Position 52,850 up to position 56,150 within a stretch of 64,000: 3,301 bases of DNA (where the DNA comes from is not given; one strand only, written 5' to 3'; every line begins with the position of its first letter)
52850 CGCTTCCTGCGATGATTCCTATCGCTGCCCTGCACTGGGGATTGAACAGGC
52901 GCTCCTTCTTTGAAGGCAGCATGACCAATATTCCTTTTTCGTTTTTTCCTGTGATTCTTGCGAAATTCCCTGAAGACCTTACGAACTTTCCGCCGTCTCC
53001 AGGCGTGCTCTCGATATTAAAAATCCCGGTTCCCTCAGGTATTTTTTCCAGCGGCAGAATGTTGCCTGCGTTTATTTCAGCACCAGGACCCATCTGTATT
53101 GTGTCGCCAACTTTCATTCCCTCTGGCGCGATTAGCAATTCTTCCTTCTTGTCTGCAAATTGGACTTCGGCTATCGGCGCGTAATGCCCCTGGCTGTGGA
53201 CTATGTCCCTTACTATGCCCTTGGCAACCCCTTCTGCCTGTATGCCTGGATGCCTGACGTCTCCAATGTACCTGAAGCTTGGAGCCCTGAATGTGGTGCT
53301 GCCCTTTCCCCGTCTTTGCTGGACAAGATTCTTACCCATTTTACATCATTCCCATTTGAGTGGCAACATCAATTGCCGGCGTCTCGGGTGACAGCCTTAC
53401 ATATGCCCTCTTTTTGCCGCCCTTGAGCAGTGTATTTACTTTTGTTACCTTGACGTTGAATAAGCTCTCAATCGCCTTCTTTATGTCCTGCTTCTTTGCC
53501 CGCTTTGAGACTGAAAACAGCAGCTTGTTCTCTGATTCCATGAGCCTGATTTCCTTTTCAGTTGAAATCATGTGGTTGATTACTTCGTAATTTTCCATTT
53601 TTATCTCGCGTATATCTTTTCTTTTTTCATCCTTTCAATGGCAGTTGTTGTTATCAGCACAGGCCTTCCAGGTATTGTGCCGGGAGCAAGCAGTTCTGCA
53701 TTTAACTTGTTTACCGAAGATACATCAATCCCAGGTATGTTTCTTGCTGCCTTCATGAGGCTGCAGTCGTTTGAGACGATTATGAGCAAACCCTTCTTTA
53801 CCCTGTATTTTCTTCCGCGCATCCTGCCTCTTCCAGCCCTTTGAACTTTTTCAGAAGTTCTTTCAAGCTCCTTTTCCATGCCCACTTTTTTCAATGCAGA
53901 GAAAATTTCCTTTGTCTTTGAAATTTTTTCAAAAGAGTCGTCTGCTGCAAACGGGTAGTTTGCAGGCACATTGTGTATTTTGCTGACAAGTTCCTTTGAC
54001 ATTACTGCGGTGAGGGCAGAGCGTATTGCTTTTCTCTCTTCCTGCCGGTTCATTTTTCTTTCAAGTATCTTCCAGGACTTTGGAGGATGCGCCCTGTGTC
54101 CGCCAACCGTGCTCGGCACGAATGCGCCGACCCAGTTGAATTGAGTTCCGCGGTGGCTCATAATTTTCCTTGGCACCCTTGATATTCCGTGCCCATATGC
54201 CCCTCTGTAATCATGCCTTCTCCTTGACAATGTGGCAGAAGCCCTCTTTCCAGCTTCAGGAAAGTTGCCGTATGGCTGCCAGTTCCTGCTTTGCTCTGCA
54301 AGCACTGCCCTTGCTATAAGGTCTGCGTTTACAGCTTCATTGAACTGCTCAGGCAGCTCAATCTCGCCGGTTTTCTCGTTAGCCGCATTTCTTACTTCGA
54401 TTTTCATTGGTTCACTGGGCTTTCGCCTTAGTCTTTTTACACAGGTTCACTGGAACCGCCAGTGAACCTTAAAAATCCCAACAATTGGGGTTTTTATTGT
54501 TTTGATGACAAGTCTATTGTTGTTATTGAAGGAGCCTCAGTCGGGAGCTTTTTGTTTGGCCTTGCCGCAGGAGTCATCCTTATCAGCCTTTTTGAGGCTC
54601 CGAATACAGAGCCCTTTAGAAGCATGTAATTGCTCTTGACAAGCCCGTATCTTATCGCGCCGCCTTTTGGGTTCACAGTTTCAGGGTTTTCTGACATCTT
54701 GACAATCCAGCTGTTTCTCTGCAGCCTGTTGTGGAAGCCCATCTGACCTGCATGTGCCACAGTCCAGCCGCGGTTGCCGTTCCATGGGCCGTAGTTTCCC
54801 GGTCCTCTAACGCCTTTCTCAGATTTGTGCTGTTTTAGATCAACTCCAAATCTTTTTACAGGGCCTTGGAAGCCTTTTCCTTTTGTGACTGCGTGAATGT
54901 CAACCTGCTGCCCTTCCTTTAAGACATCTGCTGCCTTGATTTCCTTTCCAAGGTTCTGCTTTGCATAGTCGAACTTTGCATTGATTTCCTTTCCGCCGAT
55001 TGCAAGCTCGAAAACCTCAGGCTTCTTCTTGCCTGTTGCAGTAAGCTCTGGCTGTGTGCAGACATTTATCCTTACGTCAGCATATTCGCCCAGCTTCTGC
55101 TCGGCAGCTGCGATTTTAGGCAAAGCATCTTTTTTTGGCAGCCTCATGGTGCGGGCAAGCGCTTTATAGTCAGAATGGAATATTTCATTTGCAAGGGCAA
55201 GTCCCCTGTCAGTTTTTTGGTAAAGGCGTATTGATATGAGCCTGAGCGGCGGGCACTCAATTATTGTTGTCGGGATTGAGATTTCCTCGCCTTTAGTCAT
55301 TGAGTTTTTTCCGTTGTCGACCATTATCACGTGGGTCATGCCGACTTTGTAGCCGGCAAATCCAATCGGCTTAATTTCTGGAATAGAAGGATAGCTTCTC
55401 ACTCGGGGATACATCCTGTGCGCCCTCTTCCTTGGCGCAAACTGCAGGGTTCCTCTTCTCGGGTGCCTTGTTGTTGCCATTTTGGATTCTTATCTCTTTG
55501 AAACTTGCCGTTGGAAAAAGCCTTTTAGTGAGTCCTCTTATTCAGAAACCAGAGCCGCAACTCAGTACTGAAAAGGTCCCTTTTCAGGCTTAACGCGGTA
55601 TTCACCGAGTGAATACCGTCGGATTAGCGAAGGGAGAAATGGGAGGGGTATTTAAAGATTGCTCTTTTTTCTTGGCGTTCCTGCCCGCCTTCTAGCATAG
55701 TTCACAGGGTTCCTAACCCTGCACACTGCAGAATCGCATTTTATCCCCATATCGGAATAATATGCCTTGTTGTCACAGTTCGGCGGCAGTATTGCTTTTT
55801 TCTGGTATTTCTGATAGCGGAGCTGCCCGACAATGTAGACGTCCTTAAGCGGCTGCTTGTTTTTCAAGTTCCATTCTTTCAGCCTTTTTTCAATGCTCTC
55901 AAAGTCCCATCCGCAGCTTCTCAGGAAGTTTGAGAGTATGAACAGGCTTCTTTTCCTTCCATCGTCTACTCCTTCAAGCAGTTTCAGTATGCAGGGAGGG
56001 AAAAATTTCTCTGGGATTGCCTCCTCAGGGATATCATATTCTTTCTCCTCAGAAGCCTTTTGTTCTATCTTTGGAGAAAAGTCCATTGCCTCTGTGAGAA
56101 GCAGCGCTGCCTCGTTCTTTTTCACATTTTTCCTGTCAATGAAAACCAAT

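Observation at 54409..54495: Alternative-pairing RNA structure between rpl3 and rpl4, with one partner covering the L4 translation start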

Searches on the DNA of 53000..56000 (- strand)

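Call 8: search_rna_families(source=window, start=53000, end=56000, threshold=evalue, max_evalue=10)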
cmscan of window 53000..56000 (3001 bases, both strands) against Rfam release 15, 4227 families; matches with E-value up to 10: 7.
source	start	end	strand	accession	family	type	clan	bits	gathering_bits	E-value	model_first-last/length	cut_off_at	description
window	53971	54086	+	RF01669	P14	Gene; sRNA;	-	23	45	0.15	1-146/146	no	Pseudomonas sRNA P14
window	54347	54414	-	RF00277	SNORD49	Gene; snRNA; snoRNA; CD-box;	CL00062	18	37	0.47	1-71/71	no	Small nucleolar RNA SNORD49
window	55379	55452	-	RF01952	SOX2OT_exon2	Gene; lncRNA;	-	17.3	45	0.84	1-69/69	no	SOX2 overlapping transcript exon 2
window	54231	54309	-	RF01702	Cyano-2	Gene; sRNA;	-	13.6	40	2.9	1-204/204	no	Cyano-2 RNA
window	53719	53836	-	RF00195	RsmY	Gene; sRNA;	CL00106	13.2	57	4.4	1-121/121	no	RsmY RNA family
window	53767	53815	+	RF00065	snoR9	Gene; snRNA; snoRNA; CD-box;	CL00132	12.9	90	9.8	1-128/128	no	Small nucleolar RNA snoR9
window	54472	54529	-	RF01675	CrcZ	Gene; sRNA;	-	12.4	95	2.4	1-398/398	no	Pseudomonas sRNA CrcZ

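Call 38: search_rna_families(source=window, start=55470, end=55670, threshold=evalue, max_evalue=10)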
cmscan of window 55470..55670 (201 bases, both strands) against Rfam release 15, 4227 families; matches with E-value up to 10: 0.
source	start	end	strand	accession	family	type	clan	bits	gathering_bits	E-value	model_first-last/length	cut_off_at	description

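Call 39: search_rna_families(source=window, start=54390, end=54520, threshold=evalue, max_evalue=10)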
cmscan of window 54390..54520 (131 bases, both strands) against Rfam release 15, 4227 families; matches with E-value up to 10: 14.
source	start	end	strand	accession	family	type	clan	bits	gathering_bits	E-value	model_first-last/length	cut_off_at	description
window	54429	54500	+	RF01859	Phe_leader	Cis-reg; leader;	-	23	55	0.044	1-125/125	no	Phenylalanine leader peptide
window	54397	54493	+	RF02236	asX2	Gene; sRNA;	-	19.1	70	0.067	1-87/87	no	Xanthomonas sRNA asX2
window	54446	54508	+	RF02362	Yfr10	Gene; sRNA;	-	17.4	43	1.7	1-78/78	no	Cyanobacterial functional RNA 10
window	54430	54497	+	RF00106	RNAI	Gene; antisense;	-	17.3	47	0.25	1-102/102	no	RNAI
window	54428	54499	+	RF02891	AgrB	Gene; antisense;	-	17.3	40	0.69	1-84/84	no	ArsR-gov region gene B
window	54461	54507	+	RF03815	mir-3051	Gene; miRNA;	-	16.4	100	1.8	1-77/77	no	mir-3051 microRNA precursor family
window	54402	54475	+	RF01751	potC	Cis-reg;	-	15.6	44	1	1-70/70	no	potC RNA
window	54465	54511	-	RF02066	STnc320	Gene; sRNA;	-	15.4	50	0.9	1-55/55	no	Salmonella enterica sRNA STnc320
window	54469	54507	+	RF01334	CRISPR-DR21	Gene; CRISPR;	-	15.4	48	2.8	1-37/37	no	CRISPR RNA direct repeat element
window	54423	54498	+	RF02837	anti-hemB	Gene; sRNA;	-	15.1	49.5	0.17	1-81/81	no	Burkholderia RNA 7 (anti-hemB)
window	54419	54510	+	RF01507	Afu_298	Gene; snRNA; snoRNA; CD-box;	-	14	40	7.4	1-93/93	no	A. fimigatus snoRNA Afu_298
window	54472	54520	+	RF01770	rimP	Cis-reg; leader;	-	13.9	47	4.5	34-83/102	3'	Gammaprotebacteria rimP leader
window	54458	54511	+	RF01626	ceN30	Gene; snRNA; snoRNA; CD-box;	-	11.6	65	7.7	1-73/73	no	Caenorhabditis snoRNA ceN30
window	54438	54520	-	RF01675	CrcZ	Gene; sRNA;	-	8.4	95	1.5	296-398/398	5'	Pseudomonas sRNA CrcZ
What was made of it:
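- There is no match to any known leader (calls 8, 39).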

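Call 70: build_rna_model(alignment_id=A5, structure=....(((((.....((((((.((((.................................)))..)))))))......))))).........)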
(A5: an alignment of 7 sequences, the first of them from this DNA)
Model R1 built from alignment A5 (7 sequences, 90 columns); structure: as given.
model positions 83; base pairs 15; branch points 0; effective number of sequences 2.61; information 0.684 bits per position. Calibrated on 0.2 Mb of random sequence (short: E-values are rough).
structure used (alignment columns):
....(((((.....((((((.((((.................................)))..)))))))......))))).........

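Call 71: search_with_rna_model(model_id=R1, sources=[window, L001, L002, L020, L022, L023, L026, L028, L031, L033], max_evalue=1, make_alignment=true)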
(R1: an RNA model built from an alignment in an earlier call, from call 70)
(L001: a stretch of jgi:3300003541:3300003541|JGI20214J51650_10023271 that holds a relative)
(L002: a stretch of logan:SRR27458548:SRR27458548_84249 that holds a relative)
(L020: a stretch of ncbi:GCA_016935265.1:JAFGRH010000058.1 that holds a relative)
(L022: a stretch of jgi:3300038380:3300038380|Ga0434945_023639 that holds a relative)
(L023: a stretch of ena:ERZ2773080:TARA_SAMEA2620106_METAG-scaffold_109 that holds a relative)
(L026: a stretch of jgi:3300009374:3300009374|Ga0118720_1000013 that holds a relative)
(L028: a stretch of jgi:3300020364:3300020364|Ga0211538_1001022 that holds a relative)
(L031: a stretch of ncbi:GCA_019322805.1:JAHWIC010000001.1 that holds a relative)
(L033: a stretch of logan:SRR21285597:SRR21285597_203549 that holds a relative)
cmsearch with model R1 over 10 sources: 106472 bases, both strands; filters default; matches with E-value up to 1: 13.
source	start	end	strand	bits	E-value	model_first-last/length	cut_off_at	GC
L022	184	266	+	94.3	2e-20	1-83/83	no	0.43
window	55512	55594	-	92.6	5.1e-20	1-83/83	no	0.43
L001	338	422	+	90.7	1.5e-19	1-83/83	no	0.4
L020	1910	1995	+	82.6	1.5e-17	1-83/83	no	0.41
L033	880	963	+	80.2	5.5e-17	1-83/83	no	0.38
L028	777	859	+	77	3.4e-16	1-83/83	no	0.33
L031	776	851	+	74.4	1.5e-15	1-83/83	no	0.36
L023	800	886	+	25.5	0.0013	1-83/83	no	0.31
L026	853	941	+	22.5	0.0072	1-83/83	no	0.3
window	56426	56500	-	16.2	0.24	1-83/83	no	0.4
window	15549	15579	+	15.5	0.37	1-83/83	no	0.39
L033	1802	1839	+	15.4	0.38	1-83/83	no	0.45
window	24906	24931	+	14.3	0.69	1-83/83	no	0.54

Alignment A6: 13 matches aligned to the model, 119 columns, each read 5' to 3' on its own strand. Consensus structure (alignment columns), stored with it:
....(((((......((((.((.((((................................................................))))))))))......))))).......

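Call 72: search_with_rna_model(model_id=R1, sources=[window, L001, L020, L022, L023, L026, L028, L031, L033], max_evalue=0.01, make_alignment=true)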
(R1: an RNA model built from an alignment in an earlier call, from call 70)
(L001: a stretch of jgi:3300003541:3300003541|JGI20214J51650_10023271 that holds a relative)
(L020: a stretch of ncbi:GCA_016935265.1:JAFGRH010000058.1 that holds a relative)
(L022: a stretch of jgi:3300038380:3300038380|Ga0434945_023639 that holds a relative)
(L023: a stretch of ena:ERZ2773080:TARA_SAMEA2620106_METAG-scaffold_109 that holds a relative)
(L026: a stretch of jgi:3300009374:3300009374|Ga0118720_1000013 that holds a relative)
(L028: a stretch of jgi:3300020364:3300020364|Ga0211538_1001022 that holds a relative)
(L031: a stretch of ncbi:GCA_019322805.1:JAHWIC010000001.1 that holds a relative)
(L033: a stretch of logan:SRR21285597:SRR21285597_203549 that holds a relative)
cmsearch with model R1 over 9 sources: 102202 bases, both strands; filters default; matches with E-value up to 0.01: 9.
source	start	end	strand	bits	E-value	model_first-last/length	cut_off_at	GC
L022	184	266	+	94.3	1.9e-20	1-83/83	no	0.43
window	55512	55594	-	92.6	4.9e-20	1-83/83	no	0.43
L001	338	422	+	90.7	1.4e-19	1-83/83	no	0.4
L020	1910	1995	+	82.6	1.4e-17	1-83/83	no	0.41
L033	880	963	+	80.2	5.3e-17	1-83/83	no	0.38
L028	777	859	+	77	3.2e-16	1-83/83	no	0.33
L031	776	851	+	74.4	1.4e-15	1-83/83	no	0.36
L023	800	886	+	25.5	0.0013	1-83/83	no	0.31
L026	853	941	+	22.5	0.0069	1-83/83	no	0.3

Alignment A7: 9 matches aligned to the model, 119 columns, each read 5' to 3' on its own strand. Consensus structure (alignment columns), stored with it:
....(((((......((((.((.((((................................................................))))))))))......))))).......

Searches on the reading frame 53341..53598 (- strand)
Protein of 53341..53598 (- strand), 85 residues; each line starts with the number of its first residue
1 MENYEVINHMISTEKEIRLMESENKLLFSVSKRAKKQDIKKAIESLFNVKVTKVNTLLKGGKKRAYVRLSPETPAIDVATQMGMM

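Call 78: search_protein_families(library=pfam, proteins=[window:53341-53598:-])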
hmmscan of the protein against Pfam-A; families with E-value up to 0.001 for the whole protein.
window:53341-53598:- (85 aa): 1 family
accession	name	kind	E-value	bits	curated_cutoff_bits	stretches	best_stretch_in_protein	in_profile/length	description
PF00276.25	Ribosomal_L23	-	1.2e-17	64.5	30.8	1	6-68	2-63/86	Ribosomal protein L23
